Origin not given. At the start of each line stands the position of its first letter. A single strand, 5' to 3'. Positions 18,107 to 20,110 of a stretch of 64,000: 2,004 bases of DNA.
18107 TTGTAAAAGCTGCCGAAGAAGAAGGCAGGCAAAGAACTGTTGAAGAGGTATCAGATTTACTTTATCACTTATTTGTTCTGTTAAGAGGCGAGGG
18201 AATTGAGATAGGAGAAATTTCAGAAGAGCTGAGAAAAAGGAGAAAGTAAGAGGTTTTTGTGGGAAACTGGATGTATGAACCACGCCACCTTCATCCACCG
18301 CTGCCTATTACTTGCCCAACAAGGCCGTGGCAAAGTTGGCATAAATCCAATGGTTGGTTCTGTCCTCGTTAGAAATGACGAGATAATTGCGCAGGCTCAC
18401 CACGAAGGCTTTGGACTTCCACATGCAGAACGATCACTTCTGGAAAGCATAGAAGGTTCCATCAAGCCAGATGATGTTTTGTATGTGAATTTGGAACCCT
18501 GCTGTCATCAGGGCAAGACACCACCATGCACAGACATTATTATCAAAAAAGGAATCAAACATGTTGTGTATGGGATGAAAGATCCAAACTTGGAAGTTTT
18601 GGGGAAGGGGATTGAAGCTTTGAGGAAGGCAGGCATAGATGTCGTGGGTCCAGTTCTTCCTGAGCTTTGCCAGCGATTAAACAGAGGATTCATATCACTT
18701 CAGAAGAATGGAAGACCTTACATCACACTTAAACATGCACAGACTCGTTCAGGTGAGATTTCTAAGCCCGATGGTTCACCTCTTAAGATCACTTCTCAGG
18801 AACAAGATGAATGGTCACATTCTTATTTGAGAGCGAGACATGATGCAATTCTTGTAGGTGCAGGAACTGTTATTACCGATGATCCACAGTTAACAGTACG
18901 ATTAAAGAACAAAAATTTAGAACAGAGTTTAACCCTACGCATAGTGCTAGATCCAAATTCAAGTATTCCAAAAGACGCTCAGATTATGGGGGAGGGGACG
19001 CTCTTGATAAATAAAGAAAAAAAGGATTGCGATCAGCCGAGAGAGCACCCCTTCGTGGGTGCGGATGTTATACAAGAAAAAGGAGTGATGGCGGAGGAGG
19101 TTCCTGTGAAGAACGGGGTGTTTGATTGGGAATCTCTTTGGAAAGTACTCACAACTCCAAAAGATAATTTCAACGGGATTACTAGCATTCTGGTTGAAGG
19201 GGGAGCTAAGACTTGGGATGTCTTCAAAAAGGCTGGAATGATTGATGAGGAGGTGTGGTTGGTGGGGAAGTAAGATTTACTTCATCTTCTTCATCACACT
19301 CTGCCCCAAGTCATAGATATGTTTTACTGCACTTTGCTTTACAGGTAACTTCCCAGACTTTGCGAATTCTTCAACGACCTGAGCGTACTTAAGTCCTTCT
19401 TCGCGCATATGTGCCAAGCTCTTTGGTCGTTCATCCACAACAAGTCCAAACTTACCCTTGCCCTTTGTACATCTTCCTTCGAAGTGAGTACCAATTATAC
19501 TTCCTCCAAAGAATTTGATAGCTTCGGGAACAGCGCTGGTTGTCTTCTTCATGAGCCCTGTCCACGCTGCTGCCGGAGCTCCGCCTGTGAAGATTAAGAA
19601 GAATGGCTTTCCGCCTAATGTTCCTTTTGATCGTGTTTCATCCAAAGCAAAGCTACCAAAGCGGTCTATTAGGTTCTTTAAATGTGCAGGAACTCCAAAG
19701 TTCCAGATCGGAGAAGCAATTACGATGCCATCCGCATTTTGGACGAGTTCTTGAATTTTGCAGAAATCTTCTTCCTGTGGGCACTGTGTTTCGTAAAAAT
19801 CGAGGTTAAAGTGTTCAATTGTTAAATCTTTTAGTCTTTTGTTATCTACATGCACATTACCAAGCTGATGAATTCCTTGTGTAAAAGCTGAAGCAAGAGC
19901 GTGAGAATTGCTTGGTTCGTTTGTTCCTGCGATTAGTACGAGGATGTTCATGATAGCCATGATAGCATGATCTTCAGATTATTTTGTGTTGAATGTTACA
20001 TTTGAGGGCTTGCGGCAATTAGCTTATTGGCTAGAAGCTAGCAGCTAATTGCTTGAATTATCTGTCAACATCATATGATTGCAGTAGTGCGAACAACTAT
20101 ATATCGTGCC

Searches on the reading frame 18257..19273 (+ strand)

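Call 62: search_protein_families(library=pfam, proteins=[window:18257-19273:+], max_evalue=0.00001)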
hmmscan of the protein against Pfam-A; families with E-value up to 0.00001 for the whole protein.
window:18257-19273:+ (338 aa): 3 families
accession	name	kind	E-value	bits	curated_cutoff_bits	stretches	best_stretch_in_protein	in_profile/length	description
PF01872.23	RibD_C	-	7.9e-22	78.5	24.1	1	154-331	1-155/197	RibD C-terminal domain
PF00383.29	dCMP_cyt_deam_1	-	3.3e-14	53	25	1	9-107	4-102/102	Cytidine and deoxycytidylate deaminase zinc-binding region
PF14437.12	MafB19-deam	-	2e-06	28.2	27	1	32-122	24-116/142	MafB19-like deaminase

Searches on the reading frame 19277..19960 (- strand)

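Call 62: search_protein_families(library=pfam, proteins=[window:19277-19960:-], max_evalue=0.00001)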
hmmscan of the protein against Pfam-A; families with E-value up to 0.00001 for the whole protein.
window:19277-19960:- (227 aa): 2 families
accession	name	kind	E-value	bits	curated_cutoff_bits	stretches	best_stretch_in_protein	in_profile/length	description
PF03358.20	FMN_red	-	2.4e-22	79.6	24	1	4-129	1-118/152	NADPH-dependent FMN reductase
PF02525.22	Flavodoxin_2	-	7.6e-22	78.4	27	1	4-152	1-166/198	Flavodoxin-like fold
